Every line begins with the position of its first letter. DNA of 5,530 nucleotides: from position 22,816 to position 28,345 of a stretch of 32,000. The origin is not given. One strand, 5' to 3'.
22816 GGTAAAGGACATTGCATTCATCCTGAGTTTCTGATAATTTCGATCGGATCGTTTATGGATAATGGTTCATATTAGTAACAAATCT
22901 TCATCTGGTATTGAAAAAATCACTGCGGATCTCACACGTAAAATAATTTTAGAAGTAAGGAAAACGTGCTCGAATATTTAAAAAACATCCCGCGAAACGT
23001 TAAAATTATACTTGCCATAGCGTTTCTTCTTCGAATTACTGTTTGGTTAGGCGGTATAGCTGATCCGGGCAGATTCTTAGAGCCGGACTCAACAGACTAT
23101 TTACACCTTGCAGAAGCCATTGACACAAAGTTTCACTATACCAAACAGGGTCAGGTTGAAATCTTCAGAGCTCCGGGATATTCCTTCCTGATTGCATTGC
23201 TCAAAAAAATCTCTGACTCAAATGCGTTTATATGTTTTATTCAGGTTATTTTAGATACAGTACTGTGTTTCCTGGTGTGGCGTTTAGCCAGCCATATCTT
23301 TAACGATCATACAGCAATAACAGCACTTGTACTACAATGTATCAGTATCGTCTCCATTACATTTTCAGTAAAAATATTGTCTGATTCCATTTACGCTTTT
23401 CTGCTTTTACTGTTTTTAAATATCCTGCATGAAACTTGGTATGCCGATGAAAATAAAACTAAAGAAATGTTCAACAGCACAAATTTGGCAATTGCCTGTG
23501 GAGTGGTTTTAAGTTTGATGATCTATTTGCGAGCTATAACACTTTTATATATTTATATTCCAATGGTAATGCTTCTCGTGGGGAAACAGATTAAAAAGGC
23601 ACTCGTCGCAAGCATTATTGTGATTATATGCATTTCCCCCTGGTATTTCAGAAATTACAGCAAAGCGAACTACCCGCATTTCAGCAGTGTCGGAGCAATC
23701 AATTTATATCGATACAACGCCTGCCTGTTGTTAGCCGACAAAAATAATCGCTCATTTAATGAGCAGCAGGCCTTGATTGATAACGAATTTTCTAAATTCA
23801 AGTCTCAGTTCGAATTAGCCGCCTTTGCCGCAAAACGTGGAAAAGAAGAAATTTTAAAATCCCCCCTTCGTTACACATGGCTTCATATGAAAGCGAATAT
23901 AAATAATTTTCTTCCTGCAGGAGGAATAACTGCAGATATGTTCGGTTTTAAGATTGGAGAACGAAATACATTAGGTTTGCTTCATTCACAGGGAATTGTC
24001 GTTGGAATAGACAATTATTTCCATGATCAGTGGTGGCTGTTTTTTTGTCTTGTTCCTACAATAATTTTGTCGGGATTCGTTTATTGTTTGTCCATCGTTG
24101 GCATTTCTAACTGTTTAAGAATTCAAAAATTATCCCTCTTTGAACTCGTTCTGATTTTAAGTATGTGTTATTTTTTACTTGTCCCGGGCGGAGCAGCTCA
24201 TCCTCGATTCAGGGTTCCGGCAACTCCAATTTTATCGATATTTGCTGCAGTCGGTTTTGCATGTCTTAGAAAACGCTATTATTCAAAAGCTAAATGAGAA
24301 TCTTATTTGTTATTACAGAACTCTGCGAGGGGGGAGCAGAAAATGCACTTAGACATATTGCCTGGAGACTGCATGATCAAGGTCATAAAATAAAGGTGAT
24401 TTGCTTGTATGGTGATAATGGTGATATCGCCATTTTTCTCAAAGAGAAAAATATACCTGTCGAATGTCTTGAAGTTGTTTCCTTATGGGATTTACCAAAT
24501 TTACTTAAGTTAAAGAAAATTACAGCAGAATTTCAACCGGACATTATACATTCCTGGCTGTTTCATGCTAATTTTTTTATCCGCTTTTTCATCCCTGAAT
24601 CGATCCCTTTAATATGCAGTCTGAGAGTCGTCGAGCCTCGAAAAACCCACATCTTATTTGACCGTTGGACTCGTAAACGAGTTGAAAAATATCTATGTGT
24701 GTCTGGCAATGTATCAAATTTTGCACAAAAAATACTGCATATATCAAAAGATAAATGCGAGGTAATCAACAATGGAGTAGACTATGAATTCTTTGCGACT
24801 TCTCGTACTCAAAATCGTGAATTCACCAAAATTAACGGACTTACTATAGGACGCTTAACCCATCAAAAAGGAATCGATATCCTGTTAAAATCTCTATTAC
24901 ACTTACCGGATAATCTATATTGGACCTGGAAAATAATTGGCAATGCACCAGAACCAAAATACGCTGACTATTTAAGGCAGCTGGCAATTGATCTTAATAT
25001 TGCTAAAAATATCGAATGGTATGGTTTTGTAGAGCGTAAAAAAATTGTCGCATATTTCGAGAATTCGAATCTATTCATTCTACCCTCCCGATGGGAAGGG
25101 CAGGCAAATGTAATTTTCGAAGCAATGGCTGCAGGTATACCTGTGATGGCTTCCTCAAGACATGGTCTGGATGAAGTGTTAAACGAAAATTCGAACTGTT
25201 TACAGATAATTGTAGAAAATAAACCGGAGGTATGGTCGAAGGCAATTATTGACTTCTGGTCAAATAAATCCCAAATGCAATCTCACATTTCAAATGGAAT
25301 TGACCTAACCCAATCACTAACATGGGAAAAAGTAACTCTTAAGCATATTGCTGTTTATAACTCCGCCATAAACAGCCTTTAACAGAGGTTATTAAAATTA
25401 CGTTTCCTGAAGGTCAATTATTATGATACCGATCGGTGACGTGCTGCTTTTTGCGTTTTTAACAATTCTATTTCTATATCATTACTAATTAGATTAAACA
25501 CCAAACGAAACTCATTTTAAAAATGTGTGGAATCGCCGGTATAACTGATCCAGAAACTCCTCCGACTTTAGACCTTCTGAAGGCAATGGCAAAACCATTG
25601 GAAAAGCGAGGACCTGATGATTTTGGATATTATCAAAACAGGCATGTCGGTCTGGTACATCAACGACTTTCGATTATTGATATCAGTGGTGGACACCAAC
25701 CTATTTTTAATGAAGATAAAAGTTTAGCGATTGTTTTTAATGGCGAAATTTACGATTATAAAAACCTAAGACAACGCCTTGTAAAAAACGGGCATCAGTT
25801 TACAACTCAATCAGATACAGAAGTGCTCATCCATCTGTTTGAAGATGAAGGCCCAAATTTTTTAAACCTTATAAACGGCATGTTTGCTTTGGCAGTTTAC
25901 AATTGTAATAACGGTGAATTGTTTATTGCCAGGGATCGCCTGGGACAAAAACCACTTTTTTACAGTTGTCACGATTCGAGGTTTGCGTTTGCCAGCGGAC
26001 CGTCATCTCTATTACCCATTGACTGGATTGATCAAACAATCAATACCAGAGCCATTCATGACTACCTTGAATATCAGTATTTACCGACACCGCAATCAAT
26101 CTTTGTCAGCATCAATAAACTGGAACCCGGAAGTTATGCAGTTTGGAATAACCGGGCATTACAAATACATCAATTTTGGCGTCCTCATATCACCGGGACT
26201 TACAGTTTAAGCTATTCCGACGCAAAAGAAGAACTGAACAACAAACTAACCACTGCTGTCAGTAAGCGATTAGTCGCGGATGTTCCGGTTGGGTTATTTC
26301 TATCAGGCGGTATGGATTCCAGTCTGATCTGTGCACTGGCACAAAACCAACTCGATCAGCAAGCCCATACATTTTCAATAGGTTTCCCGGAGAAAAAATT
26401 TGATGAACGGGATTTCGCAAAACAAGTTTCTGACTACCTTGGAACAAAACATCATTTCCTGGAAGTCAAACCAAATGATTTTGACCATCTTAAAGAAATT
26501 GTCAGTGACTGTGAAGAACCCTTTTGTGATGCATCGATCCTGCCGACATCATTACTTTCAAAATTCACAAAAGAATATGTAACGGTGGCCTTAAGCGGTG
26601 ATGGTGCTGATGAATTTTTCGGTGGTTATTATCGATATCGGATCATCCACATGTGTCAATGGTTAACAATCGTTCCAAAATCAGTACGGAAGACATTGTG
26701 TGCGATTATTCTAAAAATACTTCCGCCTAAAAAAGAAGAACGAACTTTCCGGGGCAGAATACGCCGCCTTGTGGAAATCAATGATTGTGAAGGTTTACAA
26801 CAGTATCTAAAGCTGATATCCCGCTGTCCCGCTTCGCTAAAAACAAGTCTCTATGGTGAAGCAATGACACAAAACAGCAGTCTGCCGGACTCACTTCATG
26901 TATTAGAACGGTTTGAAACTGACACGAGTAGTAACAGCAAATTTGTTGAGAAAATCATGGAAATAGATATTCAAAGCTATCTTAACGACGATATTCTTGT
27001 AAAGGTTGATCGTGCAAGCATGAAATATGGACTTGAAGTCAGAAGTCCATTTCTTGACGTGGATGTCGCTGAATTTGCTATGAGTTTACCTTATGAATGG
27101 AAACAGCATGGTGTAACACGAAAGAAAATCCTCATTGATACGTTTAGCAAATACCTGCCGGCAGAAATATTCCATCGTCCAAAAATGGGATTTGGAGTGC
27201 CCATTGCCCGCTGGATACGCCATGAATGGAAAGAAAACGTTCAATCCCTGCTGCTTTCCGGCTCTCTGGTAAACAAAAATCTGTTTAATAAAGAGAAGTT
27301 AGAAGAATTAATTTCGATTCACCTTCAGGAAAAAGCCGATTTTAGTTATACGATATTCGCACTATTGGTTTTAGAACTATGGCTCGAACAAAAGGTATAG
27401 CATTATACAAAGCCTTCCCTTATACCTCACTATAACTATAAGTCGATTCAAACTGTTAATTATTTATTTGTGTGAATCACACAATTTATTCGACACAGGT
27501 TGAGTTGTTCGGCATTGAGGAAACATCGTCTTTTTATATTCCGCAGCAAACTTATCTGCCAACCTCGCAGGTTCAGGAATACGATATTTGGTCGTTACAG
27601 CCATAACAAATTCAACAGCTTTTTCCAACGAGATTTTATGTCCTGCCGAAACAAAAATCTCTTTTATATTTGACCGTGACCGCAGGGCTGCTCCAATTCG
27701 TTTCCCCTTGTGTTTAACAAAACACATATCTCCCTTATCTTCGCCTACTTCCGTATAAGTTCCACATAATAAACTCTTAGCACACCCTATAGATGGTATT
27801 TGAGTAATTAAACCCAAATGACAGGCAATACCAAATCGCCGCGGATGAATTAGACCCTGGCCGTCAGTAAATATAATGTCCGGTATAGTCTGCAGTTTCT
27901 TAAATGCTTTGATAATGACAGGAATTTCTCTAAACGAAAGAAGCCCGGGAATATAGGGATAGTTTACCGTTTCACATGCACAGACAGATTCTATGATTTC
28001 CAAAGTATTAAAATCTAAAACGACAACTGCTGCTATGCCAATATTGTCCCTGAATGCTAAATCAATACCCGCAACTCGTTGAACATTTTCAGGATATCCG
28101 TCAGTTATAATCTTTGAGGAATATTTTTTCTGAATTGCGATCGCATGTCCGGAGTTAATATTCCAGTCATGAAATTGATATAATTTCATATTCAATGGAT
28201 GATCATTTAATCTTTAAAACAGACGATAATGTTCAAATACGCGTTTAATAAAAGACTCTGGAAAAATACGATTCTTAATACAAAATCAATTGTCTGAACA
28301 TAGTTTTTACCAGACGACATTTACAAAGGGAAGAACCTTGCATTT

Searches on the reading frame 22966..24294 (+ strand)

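Call 30: search_protein_families(library=pfam, proteins=[window:22966-24294:+], max_evalue=0.01)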
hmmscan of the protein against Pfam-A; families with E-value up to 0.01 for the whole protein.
window:22966-24294:+ (443 aa): 2 families
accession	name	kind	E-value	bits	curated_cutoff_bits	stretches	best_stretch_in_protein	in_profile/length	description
PF13231.12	PMT_2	-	1.9e-05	25.3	26.1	1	69-226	3-157/160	Dolichyl-phosphate-mannose-protein mannosyltransferase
PF03901.23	Glyco_transf_22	-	0.0003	20.6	23.8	1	90-222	84-211/414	Alg9-like mannosyltransferase family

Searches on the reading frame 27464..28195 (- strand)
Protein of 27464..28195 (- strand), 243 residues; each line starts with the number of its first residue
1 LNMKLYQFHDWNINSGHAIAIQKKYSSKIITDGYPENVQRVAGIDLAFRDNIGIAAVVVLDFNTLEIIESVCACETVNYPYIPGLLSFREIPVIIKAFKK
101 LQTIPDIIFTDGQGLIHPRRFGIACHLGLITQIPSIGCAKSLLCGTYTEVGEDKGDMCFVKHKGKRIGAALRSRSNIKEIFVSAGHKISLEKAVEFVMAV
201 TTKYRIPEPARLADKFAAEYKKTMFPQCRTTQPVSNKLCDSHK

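Call 30: search_protein_families(library=pfam, proteins=[window:27464-28195:-], max_evalue=0.01)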
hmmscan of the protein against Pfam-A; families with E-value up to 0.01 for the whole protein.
window:27464-28195:- (243 aa): 2 families
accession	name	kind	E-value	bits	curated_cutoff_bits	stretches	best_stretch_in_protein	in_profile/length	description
PF04493.20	Endonuclease_5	-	1.9e-71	240.3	23.4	1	28-215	6-198/198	Endonuclease V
PF01949.23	Endo_dU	-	0.0082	16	32.7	0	178-218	140-179/182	Endonuclease dU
